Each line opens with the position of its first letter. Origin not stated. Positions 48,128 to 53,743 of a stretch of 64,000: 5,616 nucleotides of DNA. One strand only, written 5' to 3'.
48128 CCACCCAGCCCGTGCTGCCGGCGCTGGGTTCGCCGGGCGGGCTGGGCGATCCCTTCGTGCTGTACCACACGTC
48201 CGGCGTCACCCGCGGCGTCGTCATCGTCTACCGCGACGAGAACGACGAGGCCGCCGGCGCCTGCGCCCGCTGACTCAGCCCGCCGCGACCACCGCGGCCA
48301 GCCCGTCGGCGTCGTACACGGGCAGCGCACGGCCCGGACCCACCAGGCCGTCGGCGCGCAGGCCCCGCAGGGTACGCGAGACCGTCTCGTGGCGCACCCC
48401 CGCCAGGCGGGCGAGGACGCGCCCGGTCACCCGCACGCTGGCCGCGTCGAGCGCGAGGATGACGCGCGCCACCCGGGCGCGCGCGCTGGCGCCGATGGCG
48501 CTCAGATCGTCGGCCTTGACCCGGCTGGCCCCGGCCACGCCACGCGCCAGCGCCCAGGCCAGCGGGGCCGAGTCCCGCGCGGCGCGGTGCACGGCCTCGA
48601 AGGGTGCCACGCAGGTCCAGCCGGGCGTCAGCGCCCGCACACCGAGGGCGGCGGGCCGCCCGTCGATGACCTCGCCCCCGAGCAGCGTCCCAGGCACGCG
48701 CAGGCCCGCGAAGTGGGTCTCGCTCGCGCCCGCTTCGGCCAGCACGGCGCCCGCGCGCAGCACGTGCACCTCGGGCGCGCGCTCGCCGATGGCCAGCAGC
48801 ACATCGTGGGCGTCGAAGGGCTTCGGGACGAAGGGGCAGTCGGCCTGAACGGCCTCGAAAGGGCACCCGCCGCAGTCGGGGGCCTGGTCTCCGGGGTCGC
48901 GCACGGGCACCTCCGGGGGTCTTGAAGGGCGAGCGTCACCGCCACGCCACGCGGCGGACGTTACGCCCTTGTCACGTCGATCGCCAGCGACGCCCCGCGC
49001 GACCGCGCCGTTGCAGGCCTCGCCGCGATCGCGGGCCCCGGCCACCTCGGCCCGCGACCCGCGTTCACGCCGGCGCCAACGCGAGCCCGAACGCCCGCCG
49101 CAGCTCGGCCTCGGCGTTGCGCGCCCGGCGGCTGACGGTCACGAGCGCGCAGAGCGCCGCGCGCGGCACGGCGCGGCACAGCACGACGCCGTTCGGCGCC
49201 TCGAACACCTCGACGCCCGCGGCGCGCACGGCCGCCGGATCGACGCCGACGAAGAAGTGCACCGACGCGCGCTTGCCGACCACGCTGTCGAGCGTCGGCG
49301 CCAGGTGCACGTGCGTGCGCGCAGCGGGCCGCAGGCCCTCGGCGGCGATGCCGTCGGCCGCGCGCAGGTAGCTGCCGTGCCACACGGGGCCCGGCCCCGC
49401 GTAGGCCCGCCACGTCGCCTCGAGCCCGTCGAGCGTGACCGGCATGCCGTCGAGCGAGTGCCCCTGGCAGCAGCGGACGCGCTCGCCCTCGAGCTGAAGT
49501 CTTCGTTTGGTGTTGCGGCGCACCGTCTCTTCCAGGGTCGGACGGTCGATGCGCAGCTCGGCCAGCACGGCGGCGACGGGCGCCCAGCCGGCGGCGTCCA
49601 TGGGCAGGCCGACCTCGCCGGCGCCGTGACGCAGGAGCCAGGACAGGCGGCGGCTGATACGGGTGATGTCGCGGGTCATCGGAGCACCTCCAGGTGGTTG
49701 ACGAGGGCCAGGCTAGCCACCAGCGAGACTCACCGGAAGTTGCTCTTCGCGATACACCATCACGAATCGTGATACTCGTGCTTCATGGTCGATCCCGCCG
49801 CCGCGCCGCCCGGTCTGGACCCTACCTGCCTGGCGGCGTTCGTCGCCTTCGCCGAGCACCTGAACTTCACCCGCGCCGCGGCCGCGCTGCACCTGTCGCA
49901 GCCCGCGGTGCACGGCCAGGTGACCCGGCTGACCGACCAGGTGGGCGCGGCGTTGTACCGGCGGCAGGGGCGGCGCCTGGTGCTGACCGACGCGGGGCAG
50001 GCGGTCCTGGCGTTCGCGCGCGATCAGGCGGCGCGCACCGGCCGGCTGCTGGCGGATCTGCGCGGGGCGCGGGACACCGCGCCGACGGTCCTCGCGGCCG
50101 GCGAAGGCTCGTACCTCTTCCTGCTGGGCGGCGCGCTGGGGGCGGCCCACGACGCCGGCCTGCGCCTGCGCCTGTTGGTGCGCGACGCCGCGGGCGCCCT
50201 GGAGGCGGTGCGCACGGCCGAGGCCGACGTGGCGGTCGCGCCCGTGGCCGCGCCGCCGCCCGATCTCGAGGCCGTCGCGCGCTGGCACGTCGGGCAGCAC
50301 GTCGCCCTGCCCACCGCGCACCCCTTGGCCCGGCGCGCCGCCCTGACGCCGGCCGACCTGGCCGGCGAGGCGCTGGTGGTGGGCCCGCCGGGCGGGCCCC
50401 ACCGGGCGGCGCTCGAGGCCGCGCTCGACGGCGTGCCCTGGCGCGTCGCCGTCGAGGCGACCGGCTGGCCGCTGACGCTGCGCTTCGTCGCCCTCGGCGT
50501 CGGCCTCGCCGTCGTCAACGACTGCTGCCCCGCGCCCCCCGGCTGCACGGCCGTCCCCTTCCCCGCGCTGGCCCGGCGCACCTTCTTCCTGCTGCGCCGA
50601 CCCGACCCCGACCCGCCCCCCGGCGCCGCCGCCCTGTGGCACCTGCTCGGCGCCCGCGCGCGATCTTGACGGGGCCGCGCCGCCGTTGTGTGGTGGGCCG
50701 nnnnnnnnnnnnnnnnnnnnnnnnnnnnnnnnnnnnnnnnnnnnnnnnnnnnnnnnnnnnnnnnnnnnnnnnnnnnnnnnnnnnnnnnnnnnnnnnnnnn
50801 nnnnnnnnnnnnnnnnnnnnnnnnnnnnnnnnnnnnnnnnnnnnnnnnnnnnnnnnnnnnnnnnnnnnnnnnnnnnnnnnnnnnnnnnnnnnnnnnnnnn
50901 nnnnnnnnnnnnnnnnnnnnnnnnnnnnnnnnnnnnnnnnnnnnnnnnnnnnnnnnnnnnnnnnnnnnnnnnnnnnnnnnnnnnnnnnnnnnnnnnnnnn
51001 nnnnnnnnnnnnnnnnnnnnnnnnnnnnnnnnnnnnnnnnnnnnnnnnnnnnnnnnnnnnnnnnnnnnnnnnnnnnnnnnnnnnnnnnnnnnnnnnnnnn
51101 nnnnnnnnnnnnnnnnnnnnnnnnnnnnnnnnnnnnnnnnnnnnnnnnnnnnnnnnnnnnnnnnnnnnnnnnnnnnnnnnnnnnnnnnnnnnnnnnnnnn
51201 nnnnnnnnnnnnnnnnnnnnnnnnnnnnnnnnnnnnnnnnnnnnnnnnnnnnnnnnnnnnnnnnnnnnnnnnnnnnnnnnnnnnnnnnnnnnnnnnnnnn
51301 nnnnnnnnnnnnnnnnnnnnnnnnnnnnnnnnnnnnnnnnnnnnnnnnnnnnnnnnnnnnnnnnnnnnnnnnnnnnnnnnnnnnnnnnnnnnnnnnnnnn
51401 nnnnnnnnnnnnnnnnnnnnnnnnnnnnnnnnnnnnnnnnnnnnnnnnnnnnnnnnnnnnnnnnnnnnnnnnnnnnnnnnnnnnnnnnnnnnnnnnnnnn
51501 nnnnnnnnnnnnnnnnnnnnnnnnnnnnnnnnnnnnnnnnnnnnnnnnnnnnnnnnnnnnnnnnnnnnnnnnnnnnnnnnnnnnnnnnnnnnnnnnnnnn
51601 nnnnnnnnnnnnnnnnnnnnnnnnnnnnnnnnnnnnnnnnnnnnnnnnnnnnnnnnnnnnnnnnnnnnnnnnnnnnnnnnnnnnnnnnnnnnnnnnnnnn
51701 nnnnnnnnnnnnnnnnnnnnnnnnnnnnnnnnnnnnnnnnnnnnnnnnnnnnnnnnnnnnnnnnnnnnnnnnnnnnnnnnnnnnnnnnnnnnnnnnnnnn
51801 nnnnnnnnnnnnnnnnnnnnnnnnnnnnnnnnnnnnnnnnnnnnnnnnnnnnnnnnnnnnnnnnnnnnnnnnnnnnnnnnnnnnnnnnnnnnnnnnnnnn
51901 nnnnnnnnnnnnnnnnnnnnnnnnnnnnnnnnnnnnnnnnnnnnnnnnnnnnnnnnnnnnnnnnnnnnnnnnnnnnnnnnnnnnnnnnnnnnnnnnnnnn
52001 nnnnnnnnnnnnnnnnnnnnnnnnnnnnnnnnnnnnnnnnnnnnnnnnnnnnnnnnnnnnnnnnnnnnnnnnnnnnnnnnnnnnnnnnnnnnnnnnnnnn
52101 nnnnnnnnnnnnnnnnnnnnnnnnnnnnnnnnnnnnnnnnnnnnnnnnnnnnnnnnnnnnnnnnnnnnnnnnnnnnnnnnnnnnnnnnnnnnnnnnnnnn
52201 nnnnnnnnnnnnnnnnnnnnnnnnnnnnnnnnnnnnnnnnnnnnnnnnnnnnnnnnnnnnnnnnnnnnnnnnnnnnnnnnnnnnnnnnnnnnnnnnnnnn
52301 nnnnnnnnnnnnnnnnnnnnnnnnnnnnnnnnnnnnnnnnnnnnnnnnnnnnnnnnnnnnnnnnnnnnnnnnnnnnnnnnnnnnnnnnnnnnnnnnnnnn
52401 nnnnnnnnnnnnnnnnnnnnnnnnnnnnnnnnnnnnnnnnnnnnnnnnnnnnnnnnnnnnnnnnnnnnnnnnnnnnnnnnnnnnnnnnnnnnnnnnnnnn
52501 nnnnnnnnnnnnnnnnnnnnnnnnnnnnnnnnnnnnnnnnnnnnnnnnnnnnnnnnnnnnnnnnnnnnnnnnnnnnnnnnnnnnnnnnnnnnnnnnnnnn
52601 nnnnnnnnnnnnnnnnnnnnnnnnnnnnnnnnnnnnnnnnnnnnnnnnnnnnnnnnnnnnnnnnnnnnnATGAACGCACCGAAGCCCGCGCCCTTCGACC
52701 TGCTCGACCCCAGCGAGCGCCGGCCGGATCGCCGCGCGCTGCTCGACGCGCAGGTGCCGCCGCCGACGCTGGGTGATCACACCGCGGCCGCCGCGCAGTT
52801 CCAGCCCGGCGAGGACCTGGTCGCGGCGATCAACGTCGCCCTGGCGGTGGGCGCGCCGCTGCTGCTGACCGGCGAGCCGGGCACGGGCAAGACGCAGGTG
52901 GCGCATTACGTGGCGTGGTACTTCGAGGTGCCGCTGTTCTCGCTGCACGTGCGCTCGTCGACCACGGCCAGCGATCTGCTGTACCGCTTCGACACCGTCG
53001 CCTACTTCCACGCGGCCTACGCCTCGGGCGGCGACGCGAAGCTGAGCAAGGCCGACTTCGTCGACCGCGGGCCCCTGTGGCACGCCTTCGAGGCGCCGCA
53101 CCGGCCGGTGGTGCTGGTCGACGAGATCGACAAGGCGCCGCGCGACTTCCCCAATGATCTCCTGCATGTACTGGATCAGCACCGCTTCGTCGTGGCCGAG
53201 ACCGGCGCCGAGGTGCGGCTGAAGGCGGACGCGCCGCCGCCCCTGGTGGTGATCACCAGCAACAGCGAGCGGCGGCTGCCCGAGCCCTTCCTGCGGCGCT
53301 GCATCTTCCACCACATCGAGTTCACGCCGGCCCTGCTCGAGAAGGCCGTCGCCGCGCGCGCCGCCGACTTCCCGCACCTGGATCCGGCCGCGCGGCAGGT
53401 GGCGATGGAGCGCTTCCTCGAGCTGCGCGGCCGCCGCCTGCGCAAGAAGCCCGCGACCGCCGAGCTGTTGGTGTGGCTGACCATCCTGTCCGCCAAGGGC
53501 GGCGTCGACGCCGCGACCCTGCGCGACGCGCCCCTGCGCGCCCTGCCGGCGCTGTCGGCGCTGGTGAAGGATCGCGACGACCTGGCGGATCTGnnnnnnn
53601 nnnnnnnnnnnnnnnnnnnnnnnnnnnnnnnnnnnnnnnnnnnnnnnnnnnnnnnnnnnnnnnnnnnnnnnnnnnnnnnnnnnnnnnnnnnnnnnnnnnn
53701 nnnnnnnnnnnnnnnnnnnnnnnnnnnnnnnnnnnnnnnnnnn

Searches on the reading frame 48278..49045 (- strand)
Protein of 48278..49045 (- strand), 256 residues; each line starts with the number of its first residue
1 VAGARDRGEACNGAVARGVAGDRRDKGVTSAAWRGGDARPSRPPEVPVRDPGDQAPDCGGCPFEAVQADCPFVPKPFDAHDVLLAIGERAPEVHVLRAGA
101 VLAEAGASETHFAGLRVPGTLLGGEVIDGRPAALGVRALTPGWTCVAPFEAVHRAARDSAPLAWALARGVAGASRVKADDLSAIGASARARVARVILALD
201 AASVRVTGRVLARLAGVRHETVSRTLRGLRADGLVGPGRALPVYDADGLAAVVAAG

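Call 80: search_protein_families(library=pfam, proteins=[window:48278-49045:-], max_evalue=0.0001)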
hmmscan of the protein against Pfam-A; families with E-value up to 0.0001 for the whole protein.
window:48278-49045:- (256 aa): 1 family
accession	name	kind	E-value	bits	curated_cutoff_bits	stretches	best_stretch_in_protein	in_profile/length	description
PF13545.12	HTH_Crp_2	-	4.8e-09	36.5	27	1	190-251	1-69/70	Crp-like helix-turn-helix domain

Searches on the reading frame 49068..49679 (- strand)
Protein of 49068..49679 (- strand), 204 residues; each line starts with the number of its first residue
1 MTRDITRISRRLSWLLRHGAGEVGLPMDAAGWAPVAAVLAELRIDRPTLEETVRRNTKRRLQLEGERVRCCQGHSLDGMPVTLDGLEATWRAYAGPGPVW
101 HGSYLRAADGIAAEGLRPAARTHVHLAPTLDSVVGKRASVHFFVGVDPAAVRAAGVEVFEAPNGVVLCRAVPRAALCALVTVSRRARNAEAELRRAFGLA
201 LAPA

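Call 80: search_protein_families(library=pfam, proteins=[window:49068-49679:-], max_evalue=0.0001)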
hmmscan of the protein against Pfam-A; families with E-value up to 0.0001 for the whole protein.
window:49068-49679:- (204 aa): 1 family
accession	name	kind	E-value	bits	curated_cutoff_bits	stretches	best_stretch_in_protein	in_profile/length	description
PF01885.22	PTS_2-RNA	-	7.7e-34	117.7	26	1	6-169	4-176/177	RNA 2'-phosphotransferase, Tpt1 / KptA family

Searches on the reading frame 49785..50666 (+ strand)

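Call 80: search_protein_families(library=pfam, proteins=[window:49785-50666:+], max_evalue=0.0001)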
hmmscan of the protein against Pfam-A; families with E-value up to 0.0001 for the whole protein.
window:49785-50666:+ (294 aa): 2 families
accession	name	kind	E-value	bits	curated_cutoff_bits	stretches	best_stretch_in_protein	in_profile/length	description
PF03466.25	LysR_substrate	-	1.1e-20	74.4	28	1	125-291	34-207/209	LysR substrate binding domain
PF00126.33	HTH_1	-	3e-18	66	26.6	1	16-72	4-60/60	Bacterial regulatory helix-turn-helix protein, lysR family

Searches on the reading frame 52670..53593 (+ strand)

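Call 80: search_protein_families(library=pfam, proteins=[window:52670-53593:+], max_evalue=0.0001)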
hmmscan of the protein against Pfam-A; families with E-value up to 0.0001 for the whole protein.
window:52670-53593:+ (308 aa): 5 families
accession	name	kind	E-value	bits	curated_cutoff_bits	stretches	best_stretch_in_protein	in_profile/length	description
PF07728.20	AAA_5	-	7e-15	55.7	22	1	63-210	1-138/139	AAA domain (dynein-related subfamily)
PF00004.35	AAA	-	3.7e-09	37.5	21.2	1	64-217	1-128/131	ATPase family associated with various cellular activities (AAA)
PF13401.12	AAA_22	-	3.6e-06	27.8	27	1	64-174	8-117/130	AAA domain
PF07724.20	AAA_2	-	4e-06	27.4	27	1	65-174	7-105/166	AAA domain (Cdc48 subfamily)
PF00158.32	Sigma54_activat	-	3.8e-05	23.9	20.2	0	49-81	10-42/168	Sigma-54 interaction domain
